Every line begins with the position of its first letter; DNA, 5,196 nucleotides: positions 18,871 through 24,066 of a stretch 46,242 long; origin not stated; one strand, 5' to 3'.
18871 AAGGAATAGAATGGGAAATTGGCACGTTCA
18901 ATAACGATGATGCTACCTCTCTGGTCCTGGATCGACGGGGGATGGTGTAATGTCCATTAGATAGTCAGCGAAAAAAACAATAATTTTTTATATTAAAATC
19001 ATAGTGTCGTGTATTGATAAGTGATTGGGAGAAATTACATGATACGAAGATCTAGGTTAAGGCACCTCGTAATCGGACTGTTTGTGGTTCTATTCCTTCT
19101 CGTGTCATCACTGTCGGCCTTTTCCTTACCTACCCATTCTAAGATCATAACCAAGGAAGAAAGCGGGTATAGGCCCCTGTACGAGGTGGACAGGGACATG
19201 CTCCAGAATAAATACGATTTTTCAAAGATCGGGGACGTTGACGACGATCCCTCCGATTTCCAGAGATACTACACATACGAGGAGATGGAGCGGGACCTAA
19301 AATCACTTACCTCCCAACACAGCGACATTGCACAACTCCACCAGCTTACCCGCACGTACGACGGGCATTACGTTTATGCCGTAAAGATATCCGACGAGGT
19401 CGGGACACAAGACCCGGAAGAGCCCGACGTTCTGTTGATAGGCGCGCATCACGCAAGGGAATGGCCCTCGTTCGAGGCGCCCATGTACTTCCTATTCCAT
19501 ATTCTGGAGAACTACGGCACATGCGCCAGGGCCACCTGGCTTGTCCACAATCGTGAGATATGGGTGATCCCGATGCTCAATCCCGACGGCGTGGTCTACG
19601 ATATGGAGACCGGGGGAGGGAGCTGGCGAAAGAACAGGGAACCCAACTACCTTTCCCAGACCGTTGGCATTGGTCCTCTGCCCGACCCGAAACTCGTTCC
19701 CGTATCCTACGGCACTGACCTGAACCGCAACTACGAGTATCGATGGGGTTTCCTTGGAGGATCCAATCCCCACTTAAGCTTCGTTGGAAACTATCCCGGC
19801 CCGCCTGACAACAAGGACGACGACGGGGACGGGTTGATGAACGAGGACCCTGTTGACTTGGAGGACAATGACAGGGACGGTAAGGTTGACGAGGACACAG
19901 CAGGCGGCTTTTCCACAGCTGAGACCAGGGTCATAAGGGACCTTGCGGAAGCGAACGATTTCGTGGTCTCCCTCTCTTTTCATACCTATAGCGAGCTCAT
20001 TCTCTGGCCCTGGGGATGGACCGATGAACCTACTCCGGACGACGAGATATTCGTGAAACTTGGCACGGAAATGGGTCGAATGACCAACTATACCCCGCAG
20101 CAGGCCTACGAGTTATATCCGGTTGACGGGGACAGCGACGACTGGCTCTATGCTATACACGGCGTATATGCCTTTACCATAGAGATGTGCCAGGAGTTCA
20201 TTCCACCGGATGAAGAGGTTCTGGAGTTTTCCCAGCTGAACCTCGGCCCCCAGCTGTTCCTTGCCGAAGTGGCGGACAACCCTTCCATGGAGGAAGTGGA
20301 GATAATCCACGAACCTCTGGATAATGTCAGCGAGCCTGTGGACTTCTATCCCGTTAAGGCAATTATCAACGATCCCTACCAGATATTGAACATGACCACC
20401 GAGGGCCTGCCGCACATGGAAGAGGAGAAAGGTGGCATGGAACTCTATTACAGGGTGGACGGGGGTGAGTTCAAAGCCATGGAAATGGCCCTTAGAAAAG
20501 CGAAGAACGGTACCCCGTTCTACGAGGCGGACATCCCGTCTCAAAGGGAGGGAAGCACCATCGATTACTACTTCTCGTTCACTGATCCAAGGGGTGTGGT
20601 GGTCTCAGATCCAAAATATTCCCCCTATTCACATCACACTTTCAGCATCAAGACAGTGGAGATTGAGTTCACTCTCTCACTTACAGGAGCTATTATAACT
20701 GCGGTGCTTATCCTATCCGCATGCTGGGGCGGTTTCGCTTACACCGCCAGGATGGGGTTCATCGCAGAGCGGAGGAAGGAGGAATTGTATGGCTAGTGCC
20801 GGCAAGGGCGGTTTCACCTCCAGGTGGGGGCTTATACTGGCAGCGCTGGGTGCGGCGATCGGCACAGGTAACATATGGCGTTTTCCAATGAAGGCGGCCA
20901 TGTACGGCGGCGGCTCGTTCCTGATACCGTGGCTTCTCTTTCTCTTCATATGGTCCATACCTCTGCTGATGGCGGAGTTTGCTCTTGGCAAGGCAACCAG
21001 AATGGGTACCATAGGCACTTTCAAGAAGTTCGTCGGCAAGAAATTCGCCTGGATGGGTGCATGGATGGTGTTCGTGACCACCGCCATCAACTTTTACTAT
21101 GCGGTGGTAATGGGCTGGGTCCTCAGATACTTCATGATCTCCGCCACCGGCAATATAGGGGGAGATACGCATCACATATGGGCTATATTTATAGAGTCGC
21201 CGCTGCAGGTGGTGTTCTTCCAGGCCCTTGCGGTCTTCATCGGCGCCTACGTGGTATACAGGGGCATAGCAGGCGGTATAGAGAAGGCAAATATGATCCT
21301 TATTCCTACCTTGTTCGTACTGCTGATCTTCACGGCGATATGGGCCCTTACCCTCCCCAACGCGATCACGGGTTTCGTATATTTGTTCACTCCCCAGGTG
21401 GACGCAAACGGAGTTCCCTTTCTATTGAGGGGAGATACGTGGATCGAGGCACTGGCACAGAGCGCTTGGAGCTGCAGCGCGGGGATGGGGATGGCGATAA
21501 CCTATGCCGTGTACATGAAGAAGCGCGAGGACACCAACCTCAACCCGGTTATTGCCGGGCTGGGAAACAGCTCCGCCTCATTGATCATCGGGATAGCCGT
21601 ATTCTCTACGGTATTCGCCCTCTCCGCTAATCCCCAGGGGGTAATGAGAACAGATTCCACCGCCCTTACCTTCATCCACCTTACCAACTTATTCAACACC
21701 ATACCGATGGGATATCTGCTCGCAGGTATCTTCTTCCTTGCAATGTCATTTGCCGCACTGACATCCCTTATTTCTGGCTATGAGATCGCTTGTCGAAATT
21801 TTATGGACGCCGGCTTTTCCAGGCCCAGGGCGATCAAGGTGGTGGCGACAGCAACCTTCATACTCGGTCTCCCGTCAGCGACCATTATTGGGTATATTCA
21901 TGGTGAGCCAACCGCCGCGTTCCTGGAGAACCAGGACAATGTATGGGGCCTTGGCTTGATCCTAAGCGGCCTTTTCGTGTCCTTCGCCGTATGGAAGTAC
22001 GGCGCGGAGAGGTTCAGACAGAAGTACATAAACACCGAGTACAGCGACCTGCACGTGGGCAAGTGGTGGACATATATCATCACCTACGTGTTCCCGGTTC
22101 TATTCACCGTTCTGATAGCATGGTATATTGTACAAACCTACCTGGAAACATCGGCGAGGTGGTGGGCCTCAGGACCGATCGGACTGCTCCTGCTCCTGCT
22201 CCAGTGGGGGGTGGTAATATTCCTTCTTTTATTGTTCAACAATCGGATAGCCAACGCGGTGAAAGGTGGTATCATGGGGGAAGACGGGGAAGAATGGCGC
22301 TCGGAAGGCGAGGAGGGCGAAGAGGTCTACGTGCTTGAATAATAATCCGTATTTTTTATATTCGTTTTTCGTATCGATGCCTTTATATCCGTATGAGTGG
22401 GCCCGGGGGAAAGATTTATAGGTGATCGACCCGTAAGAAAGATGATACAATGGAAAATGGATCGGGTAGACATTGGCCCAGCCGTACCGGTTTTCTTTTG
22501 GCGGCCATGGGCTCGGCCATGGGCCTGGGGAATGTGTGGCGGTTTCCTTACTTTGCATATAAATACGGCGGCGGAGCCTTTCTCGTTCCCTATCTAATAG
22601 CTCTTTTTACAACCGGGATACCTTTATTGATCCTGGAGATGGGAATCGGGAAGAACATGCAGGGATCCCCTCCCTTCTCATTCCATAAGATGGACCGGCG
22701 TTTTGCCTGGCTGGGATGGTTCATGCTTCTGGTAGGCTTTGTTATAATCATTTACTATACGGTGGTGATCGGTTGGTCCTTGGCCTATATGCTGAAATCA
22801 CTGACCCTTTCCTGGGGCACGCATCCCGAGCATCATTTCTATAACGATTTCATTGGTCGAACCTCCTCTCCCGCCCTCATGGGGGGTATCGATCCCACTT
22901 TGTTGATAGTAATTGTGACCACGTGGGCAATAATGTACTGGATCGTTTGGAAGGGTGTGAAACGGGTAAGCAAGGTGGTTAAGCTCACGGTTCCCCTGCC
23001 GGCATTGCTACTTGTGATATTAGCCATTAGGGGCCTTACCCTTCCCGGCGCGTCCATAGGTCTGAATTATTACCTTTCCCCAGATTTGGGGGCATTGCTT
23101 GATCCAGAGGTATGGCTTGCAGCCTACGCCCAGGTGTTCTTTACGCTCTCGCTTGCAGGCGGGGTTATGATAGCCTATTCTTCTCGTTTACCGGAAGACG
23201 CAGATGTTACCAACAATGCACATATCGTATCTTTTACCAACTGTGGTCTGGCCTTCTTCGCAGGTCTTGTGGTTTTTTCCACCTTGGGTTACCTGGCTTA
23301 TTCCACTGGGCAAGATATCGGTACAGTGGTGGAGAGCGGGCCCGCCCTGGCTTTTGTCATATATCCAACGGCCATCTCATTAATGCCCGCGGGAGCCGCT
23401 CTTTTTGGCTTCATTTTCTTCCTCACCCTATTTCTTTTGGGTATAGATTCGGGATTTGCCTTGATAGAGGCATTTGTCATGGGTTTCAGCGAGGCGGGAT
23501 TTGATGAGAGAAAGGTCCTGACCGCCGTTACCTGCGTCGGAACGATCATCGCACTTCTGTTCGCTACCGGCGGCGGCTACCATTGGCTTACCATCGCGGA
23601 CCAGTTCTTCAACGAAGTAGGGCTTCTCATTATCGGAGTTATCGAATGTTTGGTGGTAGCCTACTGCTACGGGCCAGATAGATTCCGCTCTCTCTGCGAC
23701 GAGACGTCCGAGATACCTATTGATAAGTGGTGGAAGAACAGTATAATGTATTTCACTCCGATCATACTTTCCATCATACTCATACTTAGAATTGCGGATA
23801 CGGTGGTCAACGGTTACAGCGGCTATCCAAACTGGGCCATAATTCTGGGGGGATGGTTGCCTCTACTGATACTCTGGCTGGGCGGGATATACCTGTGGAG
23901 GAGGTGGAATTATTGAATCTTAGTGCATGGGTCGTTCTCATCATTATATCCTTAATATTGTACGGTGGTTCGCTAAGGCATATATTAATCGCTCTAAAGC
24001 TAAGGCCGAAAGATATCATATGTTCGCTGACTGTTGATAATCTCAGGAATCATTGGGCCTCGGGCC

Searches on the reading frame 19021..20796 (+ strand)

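Call 13: search_protein_families(library=pfam, proteins=[window:19021-20796:+], max_evalue=0.001)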
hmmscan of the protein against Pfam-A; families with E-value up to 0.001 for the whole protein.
window:19021-20796:+ (591 aa): 1 family
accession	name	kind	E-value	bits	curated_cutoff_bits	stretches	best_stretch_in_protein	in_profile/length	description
PF00246.29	Peptidase_M14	-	4.3e-54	184.5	21.6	1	89-403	1-279/286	Zinc carboxypeptidase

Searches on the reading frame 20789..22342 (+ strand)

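Call 13: search_protein_families(library=pfam, proteins=[window:20789-22342:+], max_evalue=0.001)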
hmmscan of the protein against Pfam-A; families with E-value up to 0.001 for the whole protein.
window:20789-22342:+ (517 aa): 1 family
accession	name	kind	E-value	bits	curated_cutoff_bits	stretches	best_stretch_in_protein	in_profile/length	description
PF00209.24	SNF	-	1.6e-51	176.1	27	2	9-123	4-117/524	Sodium:neurotransmitter symporter family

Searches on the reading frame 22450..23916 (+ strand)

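Call 14: search_protein_families(library=pfam, proteins=[window:22450-23916:+], max_evalue=0.001)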
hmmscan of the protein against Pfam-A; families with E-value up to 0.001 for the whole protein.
window:22450-23916:+ (488 aa): 1 family
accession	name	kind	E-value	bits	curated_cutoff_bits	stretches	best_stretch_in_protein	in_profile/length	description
PF00209.24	SNF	-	1.1e-116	391.1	27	2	127-473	156-508/524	Sodium:neurotransmitter symporter family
